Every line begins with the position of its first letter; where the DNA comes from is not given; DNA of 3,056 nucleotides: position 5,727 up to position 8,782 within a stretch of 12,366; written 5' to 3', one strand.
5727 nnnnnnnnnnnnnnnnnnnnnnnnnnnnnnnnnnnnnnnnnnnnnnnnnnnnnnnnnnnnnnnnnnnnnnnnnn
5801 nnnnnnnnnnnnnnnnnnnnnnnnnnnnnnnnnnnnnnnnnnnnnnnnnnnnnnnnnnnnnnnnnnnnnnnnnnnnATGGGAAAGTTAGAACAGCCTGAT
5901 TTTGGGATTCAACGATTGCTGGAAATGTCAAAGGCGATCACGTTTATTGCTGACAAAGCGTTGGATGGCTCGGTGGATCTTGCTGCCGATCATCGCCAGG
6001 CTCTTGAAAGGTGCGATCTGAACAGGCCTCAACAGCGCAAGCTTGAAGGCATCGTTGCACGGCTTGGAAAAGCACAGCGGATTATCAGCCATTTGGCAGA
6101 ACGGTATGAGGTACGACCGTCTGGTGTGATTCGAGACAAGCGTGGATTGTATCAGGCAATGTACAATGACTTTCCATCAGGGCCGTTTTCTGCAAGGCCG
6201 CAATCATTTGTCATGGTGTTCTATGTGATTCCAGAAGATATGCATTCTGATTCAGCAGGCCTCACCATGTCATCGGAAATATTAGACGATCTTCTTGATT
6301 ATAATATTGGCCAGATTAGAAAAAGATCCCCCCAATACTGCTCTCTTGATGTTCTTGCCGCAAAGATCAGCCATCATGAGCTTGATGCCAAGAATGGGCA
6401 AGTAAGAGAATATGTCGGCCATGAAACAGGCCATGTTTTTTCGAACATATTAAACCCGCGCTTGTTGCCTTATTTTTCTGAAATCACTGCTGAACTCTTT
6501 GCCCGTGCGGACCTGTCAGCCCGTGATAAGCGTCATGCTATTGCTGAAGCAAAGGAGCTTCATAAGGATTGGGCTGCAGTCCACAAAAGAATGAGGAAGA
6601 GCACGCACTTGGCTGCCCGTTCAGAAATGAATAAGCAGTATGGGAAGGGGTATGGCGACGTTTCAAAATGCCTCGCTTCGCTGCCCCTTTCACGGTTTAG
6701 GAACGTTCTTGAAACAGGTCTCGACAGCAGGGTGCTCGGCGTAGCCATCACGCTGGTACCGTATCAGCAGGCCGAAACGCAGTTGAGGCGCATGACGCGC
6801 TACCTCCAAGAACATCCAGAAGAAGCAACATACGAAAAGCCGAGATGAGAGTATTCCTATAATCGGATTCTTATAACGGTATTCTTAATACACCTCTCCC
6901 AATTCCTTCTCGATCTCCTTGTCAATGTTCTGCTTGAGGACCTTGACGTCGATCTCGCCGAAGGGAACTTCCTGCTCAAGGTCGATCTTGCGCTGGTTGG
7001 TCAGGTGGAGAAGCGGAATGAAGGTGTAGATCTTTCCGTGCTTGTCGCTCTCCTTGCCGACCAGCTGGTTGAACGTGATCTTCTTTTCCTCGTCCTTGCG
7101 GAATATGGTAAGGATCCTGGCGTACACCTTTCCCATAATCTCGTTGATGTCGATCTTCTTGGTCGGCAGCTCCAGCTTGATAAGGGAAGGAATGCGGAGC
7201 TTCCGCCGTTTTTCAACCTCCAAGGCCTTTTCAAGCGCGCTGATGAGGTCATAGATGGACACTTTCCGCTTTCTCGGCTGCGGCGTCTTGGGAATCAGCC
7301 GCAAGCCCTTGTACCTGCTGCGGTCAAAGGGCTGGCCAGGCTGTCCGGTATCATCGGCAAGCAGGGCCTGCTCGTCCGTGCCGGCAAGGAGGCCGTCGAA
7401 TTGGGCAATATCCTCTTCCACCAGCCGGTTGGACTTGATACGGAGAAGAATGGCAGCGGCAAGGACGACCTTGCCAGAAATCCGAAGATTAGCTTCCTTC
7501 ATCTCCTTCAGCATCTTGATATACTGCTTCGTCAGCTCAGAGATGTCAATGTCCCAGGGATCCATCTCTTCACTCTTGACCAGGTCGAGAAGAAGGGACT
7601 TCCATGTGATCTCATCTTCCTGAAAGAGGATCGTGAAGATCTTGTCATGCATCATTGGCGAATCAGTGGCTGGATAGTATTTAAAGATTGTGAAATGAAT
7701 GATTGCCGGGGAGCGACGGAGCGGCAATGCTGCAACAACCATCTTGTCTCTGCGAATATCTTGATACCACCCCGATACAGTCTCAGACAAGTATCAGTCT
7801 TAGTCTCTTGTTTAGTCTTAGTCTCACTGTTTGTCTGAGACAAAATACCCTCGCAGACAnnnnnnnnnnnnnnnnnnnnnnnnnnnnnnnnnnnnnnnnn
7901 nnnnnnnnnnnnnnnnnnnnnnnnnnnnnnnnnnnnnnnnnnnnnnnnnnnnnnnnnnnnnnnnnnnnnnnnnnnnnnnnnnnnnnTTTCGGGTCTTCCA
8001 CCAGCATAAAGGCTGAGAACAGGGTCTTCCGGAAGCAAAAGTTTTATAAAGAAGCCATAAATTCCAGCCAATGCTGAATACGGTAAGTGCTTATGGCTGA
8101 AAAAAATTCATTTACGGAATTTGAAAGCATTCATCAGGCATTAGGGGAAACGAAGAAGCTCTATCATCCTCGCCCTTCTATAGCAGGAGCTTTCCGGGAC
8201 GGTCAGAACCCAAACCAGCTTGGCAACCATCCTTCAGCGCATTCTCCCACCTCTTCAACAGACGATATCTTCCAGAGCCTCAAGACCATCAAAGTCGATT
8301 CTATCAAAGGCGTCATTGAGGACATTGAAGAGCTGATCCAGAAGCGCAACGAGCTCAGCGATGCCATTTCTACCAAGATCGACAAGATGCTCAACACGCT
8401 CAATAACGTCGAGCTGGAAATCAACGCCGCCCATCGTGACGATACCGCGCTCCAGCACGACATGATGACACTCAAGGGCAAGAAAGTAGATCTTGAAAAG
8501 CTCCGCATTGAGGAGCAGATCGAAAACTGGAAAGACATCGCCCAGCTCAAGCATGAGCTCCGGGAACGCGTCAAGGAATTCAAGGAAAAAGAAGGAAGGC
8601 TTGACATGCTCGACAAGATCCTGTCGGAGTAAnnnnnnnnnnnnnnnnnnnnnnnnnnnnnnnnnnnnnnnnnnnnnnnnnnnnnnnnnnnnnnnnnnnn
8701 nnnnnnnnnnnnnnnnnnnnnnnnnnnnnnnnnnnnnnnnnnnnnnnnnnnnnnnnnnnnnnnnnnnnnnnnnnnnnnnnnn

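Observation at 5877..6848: Low-GC, AT3-codon gene with an HExxH motif inserted into the conserved aIF6-pfdA-ftsY / scpA neighbourhood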

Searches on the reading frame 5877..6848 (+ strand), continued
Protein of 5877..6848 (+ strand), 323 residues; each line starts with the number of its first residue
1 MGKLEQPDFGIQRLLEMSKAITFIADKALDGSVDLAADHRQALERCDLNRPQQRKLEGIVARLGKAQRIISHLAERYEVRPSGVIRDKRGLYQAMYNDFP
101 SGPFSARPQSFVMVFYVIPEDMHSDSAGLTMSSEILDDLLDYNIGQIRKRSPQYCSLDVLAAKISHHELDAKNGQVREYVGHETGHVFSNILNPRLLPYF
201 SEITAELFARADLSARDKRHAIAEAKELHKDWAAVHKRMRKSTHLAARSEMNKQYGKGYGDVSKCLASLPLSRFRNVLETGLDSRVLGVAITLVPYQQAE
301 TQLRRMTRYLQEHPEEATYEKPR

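Call 70: search_protein_families(library=pfam, proteins=[P0005, P0006, P0007, P0009, P0011, P0012, P0014, P0015, P0016, P0019], max_evalue=0.2)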
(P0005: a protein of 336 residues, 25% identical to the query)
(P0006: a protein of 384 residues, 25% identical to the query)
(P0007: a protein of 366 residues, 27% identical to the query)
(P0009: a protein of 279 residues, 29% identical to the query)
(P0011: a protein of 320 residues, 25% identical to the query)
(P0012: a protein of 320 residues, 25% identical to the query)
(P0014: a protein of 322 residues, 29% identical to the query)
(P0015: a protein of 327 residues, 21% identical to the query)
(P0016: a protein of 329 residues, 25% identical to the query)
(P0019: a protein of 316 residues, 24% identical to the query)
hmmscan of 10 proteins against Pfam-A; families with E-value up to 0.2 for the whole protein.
P0005 (336 aa): 1 family
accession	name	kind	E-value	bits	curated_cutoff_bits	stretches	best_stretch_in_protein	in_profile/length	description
PF11126.13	Phage_DsbA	-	0.00077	20.1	25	0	233-263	10-41/67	Transcriptional regulator DsbA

P0006 (384 aa): 0 families

P0007 (366 aa): 1 family
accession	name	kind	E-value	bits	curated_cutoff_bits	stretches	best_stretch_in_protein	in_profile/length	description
PF01158.23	Ribosomal_L36e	-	0.058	14.1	27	0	290-314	57-81/96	Ribosomal protein L36e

P0009 (279 aa): 0 families

P0011 (320 aa): 1 family
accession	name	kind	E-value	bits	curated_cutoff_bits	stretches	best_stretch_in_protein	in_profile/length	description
PF11285.13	DUF3086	-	0.0006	19.4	24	1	233-307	14-86/277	Protein of unknown function (DUF3086)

P0012 (320 aa): 2 families
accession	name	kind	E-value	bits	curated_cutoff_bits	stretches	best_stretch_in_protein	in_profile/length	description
PF08272.16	Zn_Ribbon_Topo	-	0.15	12.2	25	0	42-61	6-25/41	Topoisomerase I zinc-ribbon-like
PF24847.1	DUF7722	-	0.18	12.8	26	0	64-83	17-36/46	Domain of unknown function (DUF7722)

P0014 (322 aa): 1 family
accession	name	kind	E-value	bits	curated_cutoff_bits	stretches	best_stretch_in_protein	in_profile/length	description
PF05235.19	CHAD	-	0.11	12.8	25.6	0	225-274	66-114/228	CHAD domain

P0015 (327 aa): 2 families
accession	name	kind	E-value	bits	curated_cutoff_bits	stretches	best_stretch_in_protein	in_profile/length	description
PF21298.3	TopBP1_BRCT0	-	0.071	13.9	27.5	1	244-305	17-76/96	TopBP1, BRCT0 domain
PF10073.14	GapR_DNA-bd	-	0.17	12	22.6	0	284-311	27-54/72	GapR-like, DNA-binding domain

P0016 (329 aa): 0 families

P0019 (316 aa): 2 families
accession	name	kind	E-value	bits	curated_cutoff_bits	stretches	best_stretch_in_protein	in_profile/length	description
PF10023.15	Aminopep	-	0.0017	18.2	25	1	155-270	139-249/322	Putative aminopeptidase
PF21020.4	Spectrin_4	-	0.0025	18.5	24.2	1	50-94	44-88/100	Spectrin-like repeat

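Call 72: search_solved_structures(query=P0019, max_evalue=10, show_alignments=3)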
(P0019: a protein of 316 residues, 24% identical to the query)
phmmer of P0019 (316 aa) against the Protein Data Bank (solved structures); distinct sequences matched with E-value up to 10: 3.
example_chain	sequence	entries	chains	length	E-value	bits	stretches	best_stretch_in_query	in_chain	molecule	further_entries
2odv_A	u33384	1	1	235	0.44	13.1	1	50-94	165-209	Plectin 1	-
2odu_A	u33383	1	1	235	0.45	13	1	50-94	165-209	Plectin 1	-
5cwb_A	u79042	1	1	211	7.5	9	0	211-255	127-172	Designed helical repeat protein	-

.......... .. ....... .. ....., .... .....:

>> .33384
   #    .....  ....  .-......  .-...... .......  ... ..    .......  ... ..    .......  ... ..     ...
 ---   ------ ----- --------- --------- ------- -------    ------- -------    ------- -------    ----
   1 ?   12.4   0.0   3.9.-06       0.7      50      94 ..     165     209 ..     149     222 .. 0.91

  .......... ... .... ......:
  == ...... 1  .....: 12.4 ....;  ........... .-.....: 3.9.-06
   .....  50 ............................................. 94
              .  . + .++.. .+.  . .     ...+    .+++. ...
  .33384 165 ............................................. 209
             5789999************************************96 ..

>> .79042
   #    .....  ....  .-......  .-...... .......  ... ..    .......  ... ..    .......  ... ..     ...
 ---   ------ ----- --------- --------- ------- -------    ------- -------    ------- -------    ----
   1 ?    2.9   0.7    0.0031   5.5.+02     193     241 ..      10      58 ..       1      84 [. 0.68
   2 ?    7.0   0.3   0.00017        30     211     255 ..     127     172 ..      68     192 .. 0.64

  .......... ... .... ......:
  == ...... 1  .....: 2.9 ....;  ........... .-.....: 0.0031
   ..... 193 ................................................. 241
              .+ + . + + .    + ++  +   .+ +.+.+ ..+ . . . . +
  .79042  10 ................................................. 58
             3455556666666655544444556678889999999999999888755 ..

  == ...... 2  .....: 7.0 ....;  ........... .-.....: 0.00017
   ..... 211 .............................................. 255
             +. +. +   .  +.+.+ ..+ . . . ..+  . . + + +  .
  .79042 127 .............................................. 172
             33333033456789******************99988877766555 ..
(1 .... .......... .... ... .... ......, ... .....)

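Call 81: search_protein_families(library=pfam, proteins=[L005:5027-5824:-, L005:1690-2589:+, L010:5005-5772:+, L021:5977-7185:+], max_evalue=0.05)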
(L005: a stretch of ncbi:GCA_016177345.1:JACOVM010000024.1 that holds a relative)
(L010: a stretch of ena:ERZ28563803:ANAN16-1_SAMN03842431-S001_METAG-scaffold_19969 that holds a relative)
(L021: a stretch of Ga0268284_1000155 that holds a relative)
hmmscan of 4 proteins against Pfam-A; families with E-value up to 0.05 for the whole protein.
L005:5027-5824:- (265 aa): 0 families

L005:1690-2589:+ (300 aa): 0 families

L010:5005-5772:+ (256 aa): 1 family
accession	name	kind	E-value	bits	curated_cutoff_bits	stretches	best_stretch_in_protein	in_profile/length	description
PF18417.6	LodA_C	-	0.038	14.1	25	0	136-199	23-80/149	L-lysine epsilon oxidase C-terminal domain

L021:5977-7185:+ (403 aa): 1 family
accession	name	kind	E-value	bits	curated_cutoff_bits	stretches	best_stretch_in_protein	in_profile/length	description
PF13877.11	RPAP3_C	-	0.044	14.7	23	0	342-377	19-54/92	Potential Monad-binding region of RPAP3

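Call 84: search_protein_families(library=ncbifam, alignment_id=A1, max_evalue=1)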
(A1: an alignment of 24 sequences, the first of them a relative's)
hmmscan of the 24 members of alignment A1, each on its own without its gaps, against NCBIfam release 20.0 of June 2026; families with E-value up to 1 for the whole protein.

A. member 1, P0001 (323 aa): 0 families

B. families by the number of members that match (of 24 scanned): 17 families
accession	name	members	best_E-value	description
NF053682.1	SAV1803_dom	1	0.013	SAV1803-related protein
TIGR02645.1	ARCH_P_rylase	1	0.016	putative thymidine phosphorylase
NF008932.0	PRK12289.1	1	0.024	small ribosomal subunit biogenesis GTPase RsgA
NF049972.1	CRISPR_Cas12f2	1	0.026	type V CRISPR-associated effector Cas12f2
NF038266.1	diguan_SiaD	1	0.028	biofilm regulation diguanylate cyclase SiaD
TIGR03545.1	TIGR03545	1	0.031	TIGR03545 family protein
TIGR00467.1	lysS_arch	1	0.044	lysine--tRNA ligase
NF010247.0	PRK13694.1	1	0.05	hypothetical protein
NF052401.1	AdhsnEplAEhrl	1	0.053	adhesin EplA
NF004068.0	PRK05580.1-5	1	0.057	primosomal protein N'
NF033564.0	transpos_ISAs1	1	0.064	ISAs1 family transposase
NF008564.0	PRK11511.1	1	0.095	MDR efflux pump AcrAB transcriptional activator MarA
NF011746.1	PRK15199.1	1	0.14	type 1 fimbria D-mannose specific adhesin FimH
NF012198.0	MarA_TF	1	0.15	MDR efflux pump AcrAB transcriptional activator MarA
NF007417.0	PRK09955.1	1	0.15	ribosylpyrimidine nucleosidase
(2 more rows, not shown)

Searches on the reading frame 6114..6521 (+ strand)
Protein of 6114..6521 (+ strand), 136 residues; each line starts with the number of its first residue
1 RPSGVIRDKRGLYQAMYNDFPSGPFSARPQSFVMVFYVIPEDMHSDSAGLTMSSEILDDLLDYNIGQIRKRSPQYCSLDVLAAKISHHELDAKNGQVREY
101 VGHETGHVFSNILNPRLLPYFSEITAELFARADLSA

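Call 48: search_protein_families(library=pfam, proteins=[window:6114-6521:+], max_evalue=10)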
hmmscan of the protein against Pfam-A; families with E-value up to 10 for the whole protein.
seq(136 aa): 1 family
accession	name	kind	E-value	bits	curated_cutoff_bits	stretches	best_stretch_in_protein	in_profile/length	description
PF03010.19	GP4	-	0.23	11.8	22.6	1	74-126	75-126/152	GP4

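Call 51: search_solved_structures(query=A3, max_evalue=10, show_alignments=4)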
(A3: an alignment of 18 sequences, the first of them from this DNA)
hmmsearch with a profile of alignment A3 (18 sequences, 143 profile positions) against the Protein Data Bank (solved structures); distinct sequences matched with E-value up to 10: 0.

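Call 54: find_homologous_proteins(query=A3, max_evalue=10)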
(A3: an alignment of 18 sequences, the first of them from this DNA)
Query A3 (18 sequences): 1434 candidates shared short words with the query, none scored E <= 10.

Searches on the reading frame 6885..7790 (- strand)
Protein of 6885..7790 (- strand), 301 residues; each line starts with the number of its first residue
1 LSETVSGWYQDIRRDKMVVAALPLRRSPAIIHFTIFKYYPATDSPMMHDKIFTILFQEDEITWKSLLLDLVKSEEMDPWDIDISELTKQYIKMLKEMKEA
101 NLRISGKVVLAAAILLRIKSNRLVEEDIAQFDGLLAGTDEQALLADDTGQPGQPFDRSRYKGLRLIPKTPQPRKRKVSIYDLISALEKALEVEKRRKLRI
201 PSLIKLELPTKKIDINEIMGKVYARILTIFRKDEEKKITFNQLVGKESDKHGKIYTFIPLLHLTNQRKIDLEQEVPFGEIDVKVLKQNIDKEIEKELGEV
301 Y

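Call 4: search_protein_families(library=pfam, proteins=[window:6885-7790:-], max_evalue=0.1)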
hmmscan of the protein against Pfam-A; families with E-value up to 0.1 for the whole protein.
window:6885-7790:- (301 aa): 2 families
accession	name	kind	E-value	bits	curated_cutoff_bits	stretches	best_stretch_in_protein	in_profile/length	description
PF02616.19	SMC_ScpA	-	5.9e-20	72.7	24.6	2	174-284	126-231/232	Segregation and condensation protein ScpA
PF04824.21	Rad21_Rec8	-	0.0047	16.7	22.7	1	257-284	24-51/55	Conserved region of Rad21 / Rec8 like protein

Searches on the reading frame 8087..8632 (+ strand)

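Call 4: search_protein_families(library=pfam, proteins=[window:8087-8632:+], max_evalue=0.1)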
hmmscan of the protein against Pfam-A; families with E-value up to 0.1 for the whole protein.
window:8087-8632:+ (181 aa): 2 families
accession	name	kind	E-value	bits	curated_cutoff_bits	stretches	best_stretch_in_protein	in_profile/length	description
PF18100.6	PDE4_UCR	-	0.071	14.2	26.9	0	40-103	31-93/119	Phosphodiesterase 4 upstream conserved regions (UCR)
PF16740.10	SKA2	-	0.075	13.3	30.1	1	62-115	44-98/110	Spindle and kinetochore-associated protein 2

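Call 6: search_protein_families(library=ncbifam, proteins=[window:8087-8629:+], max_evalue=1)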
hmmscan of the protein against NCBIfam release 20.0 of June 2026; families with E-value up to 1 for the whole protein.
window:8087-8629:+ (181 aa): 4 families
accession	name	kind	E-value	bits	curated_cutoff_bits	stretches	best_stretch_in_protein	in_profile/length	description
NF047362.1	CT392_fam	equivalog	0.0061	15.5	160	1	78-171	89-181/383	CT392 family protein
NF045893.1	ICE_Mbov_0398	domain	0.037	13.8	80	1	56-140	53-136/159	Mbov_0398 family ICE element protein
NF045487.1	ASRP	equivalog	0.072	11.7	300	1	70-180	340-446/593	archaea-specific SMC-related protein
NF041291.1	StbC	equivalog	0.65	10.3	100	1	72-128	25-81/122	plasmid stabilization protein StbC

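Call 12: search_protein_families(library=phrogs, proteins=[window:8087-8629:+], max_evalue=1)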
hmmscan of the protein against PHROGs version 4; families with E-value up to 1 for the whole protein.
window:8087-8629:+ (181 aa): 2 families
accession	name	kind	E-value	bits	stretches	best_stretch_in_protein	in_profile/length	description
phrog_19577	-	head and packaging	0.047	13.8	1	44-139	46-140/378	minor head protein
phrog_36687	-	unknown function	0.18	12.6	1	55-103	45-93/128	-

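Call 13: search_protein_families(library=padloc, proteins=[window:8087-8629:+], max_evalue=1)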
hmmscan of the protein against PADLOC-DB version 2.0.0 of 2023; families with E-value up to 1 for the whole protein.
window:8087-8629:+ (181 aa): 7 families
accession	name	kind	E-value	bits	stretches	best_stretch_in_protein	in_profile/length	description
PDLC03859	LmuB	-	1.2e-05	22.8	1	49-178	335-464/611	-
PDLC02877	DpdH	-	0.00044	17.6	1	102-178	206-286/308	DpdH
PDLC02730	PbeC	-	0.00076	16.3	1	63-177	364-477/651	PbeC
PDLC00882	HORMA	-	0.0012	16.8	1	50-126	9-79/166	HORMA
PDLC02159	Avs1b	-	0.0079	11.5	1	68-159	824-915/1924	-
PDLC00006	DruC1|DruC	-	0.034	10.6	1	70-173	212-317/626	Unknown function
PDLC02333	AbiTi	-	0.061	11.6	1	68-113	58-98/114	AbiTi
